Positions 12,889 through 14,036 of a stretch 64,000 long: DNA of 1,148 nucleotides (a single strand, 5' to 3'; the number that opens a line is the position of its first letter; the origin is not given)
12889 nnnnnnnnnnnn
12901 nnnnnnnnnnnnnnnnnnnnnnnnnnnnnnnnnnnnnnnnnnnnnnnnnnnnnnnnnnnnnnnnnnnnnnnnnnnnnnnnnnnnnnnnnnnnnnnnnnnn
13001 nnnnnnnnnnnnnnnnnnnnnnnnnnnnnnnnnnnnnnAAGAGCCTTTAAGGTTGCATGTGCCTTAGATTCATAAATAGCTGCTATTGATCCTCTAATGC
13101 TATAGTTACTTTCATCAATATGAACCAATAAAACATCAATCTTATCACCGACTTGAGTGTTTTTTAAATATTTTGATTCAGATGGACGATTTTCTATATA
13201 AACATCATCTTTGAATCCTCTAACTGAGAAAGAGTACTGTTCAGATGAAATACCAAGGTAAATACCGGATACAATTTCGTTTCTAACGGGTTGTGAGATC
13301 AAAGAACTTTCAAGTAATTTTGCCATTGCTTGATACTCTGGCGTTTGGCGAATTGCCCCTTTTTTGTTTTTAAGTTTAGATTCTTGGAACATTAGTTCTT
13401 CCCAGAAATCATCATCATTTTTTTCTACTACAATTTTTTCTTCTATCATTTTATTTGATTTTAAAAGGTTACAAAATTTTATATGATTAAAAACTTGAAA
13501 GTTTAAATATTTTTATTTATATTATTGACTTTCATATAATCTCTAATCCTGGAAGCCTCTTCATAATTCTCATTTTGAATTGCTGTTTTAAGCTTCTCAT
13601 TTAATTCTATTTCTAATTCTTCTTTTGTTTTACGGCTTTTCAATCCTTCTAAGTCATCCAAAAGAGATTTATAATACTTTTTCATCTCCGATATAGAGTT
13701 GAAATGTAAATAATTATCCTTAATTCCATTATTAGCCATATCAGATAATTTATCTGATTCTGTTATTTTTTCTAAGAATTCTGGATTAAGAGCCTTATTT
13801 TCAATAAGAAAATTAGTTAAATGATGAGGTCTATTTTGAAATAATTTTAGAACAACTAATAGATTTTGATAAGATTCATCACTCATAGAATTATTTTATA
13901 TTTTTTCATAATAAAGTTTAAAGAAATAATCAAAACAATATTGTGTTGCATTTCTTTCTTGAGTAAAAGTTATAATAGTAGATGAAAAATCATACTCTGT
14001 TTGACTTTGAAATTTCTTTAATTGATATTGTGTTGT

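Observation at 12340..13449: Phage-encoded ribosomal protein S1-like multi-S1-domain protein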

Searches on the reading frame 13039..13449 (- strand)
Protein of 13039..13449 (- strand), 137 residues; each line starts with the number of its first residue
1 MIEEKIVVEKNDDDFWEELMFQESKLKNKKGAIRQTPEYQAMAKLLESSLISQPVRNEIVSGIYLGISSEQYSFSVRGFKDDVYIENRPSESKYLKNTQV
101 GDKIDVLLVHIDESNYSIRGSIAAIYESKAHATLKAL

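Call 29: search_solved_structures(query=window:13039-13449:-, max_evalue=10, show_alignments=5)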
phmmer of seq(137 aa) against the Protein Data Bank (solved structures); distinct sequences matched with E-value up to 10: 0.
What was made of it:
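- Tried and rejected: N-terminus plus D1 against the PDB: phmmer with aa 1-137 gave nothing at E <= 10 (call 29).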

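Call 33: search_solved_structures(query=A2, max_evalue=10, show_alignments=4)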
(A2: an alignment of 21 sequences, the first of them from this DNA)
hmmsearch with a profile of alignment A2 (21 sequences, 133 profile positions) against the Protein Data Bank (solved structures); distinct sequences matched with E-value up to 10: 3.
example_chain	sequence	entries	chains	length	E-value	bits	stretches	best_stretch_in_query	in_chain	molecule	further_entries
2mph_A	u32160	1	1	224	0.53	13.3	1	16-75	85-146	Peptidyl-prolyl cis-trans isomerase FKBP3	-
7qep_N1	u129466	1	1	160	0.56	13.2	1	92-108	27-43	60S ribosomal protein L21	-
1w8x_N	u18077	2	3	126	0.62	13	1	51-99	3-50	PROTEIN P31 | Penton protein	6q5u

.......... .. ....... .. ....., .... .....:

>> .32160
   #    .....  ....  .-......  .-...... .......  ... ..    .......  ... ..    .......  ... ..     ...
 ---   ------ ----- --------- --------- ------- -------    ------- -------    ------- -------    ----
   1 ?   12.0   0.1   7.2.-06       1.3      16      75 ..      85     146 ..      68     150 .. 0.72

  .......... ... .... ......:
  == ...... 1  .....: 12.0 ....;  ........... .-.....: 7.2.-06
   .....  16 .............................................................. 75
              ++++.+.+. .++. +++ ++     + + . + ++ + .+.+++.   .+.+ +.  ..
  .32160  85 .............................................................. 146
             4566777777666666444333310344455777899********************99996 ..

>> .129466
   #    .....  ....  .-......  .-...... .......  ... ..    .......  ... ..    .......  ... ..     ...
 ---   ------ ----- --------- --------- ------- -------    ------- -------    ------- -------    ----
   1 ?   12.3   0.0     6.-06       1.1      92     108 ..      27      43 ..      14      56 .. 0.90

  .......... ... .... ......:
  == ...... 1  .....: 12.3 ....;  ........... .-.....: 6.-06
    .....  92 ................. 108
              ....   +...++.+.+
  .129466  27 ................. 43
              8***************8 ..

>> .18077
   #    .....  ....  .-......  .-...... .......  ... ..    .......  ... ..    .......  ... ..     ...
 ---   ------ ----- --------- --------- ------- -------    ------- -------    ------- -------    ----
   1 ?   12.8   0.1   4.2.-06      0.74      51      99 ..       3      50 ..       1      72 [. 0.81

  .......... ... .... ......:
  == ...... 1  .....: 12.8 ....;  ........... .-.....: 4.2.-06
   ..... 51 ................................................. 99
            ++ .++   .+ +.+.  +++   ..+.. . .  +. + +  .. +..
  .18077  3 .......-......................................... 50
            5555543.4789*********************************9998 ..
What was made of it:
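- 13288..13449 (-): N-terminal region, aa 1-54: variable acidic/basic segment with a conserved (D/E)FW motif (F15), then helix 37-49, which aligns with the uS2-anchoring N-terminal helix of E. coli bS1. No independent PDB match (calls 29, 33).
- On bS1 / rpsA: The N-terminus plus D1 sequence and profile find nothing in the PDB (calls 29, 33).
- The N-terminus plus D1 has no significant PDB match alone (calls 29, 33). N-terminus plus D1 is unrecognisable by sequence (calls 29, 33).
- Tried and rejected: A 21-sequence profile gave only chance hits to FKBP3, L21 and a penton protein (call 33).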

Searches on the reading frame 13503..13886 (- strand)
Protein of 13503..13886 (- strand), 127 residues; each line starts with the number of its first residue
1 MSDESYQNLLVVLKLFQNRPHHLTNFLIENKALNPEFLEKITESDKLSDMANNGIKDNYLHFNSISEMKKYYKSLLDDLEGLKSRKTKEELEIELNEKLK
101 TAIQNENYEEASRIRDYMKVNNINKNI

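Call 19: search_protein_families(library=pfam, proteins=[window:13503-13886:-], max_evalue=0.01)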
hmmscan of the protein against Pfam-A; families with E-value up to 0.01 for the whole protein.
window:13503-13886:- (127 aa): 3 families
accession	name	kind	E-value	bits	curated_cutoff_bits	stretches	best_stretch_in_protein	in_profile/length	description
PF02151.25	UVR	-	4.1e-07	30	21.5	1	94-119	6-31/36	UvrB/uvrC motif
PF10884.14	DUF2683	-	0.0019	18.9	27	0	29-46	32-49/66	Protein of unknown function (DUF2683)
PF23864.1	DUF7222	-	0.0045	17.6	27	1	36-112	6-84/108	Domain of unknown function (DUF7222)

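Call 59: search_protein_families(library=phrogs, proteins=[window:13503-13886:-], max_evalue=0.001)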
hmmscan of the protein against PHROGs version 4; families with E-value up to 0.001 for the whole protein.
window:13503-13886:- (127 aa): 0 families
